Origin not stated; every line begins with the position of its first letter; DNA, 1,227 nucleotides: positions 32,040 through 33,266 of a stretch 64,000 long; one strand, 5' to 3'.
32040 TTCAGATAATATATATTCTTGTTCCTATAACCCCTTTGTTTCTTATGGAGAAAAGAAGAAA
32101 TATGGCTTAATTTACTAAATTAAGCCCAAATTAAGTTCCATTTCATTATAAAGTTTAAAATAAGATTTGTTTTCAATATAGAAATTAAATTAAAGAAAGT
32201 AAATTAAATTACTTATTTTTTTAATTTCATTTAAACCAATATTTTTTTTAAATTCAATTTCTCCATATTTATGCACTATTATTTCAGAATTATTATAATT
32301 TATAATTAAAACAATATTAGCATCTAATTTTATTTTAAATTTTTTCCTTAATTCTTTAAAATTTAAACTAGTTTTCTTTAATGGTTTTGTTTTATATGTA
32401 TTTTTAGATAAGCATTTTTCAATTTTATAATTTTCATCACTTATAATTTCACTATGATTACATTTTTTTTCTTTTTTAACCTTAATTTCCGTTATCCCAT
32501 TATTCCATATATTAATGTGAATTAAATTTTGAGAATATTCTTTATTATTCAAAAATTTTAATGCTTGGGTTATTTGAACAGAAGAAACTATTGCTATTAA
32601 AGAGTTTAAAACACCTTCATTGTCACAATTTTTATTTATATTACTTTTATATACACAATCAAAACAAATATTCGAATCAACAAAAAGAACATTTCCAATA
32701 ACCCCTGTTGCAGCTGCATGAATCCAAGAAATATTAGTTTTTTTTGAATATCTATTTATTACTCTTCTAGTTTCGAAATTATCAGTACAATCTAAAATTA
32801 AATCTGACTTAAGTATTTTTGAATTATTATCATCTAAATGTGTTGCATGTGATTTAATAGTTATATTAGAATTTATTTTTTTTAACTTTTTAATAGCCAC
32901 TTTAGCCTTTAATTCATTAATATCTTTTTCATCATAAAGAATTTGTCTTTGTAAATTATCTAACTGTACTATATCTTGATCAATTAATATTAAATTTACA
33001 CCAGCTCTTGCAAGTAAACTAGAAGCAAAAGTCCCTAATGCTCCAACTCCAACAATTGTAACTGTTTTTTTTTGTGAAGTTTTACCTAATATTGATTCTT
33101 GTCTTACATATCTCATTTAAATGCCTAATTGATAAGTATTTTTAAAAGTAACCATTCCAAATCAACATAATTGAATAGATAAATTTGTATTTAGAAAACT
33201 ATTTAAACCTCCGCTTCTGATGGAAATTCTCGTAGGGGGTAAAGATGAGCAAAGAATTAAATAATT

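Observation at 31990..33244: Candidate replication origin: ORB-like elements flanking ubaA immediately upstream of the cdc6-DP1-DP2 operon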

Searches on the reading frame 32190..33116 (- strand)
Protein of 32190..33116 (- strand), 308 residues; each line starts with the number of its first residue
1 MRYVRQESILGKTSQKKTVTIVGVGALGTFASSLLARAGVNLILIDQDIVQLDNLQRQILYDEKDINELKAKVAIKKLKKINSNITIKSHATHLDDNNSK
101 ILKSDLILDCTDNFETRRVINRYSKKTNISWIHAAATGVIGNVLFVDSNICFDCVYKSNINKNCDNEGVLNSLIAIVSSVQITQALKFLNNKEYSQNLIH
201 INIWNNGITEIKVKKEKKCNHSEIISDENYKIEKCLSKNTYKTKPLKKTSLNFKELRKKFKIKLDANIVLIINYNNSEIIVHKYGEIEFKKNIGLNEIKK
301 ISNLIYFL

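Call 7: search_protein_families(library=pfam, proteins=[window:32190-33116:-])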
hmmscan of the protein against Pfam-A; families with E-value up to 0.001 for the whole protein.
window:32190-33116:- (308 aa): 4 families
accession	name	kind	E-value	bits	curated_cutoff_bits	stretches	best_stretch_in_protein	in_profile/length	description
PF00899.27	ThiF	-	6.9e-51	173.1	28.1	1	16-220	20-237/238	ThiF family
PF03721.20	UDPG_MGDP_dh_N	-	0.00017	21.6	27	1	18-76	2-62/187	UDP-glucose/GDP-mannose dehydrogenase family, NAD binding domain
PF02558.23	ApbA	-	0.00047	20.3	22.2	1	19-61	1-42/150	Ketopantoate reductase PanE/ApbA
PF02737.24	3HCDH_N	-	0.00051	20.5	22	1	18-94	1-76/180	3-hydroxyacyl-CoA dehydrogenase, NAD binding domain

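Call 8: search_protein_families(library=ncbifam, proteins=[window:32190-33116:-])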
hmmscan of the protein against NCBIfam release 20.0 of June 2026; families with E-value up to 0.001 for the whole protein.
window:32190-33116:- (308 aa): 21 families
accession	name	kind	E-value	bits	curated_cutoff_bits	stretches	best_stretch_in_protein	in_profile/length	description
TIGR02356.1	adenyl_thiF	equivalog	1.6e-47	161.6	275.25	1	15-189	16-203/203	thiazole biosynthesis adenylyltransferase ThiF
NF009123.0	PRK12475.1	subfamily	8e-44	150.3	510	1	13-300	17-328/338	MoeB/ThiF family adenylyltransferase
NF004281.0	PRK05690.1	subfamily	1.2e-39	136.1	266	1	16-221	32-247/250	molybdopterin-synthase adenylyltransferase MoeB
NF006444.0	PRK08762.1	equivalog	8.2e-34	116.9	449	1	16-221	147-366/387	molybdopterin-synthase adenylyltransferase MoeB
TIGR02355.1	moeB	equivalog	8.9e-33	113.7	376.55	1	16-220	24-238/240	molybdopterin-synthase adenylyltransferase MoeB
NF006204.0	PRK08328.1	equivalog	1.6e-29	103.1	339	1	2-191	9-207/231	hypothetical protein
NF047750.1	SAMPActivE1UbaA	equivalog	4.9e-28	98.2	450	1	17-220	33-246/270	SAMP-activating enzyme E1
NF005902.0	PRK07878.1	equivalog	4e-25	88.5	647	1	16-279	42-317/392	adenylyltransferase/sulfurtransferase MoeZ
NF004111.0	PRK05600.1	equivalog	1.9e-23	83.2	437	1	17-191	42-228/371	ThiF family adenylyltransferase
NF005646.0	PRK07411.1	equivalog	6.4e-20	71.6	633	1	17-279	39-311/390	molybdopterin-synthase adenylyltransferase MoeB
NF006395.0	PRK08644.1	equivalog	1.4e-19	70.6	159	1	14-141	28-157/215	sulfur carrier protein ThiS adenylyltransferase ThiF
TIGR02354.1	thiF_fam2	equivalog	9.5e-16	58.3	152.2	1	12-141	17-148/200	thiamine biosynthesis protein ThiF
NF058523.1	6A-MBL_cap2_3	equivalog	6.6e-13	48.1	320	1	12-124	293-412/665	anti-phage 6A-MBL system cap2_3 protein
NF006077.0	PRK08223.1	equivalog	6.4e-12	45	266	1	15-159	27-177/296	hypothetical protein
TIGR01408.1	Ube1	subfamily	1.3e-10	39.7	750.05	1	3-155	7-163/1008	ubiquitin-activating enzyme E1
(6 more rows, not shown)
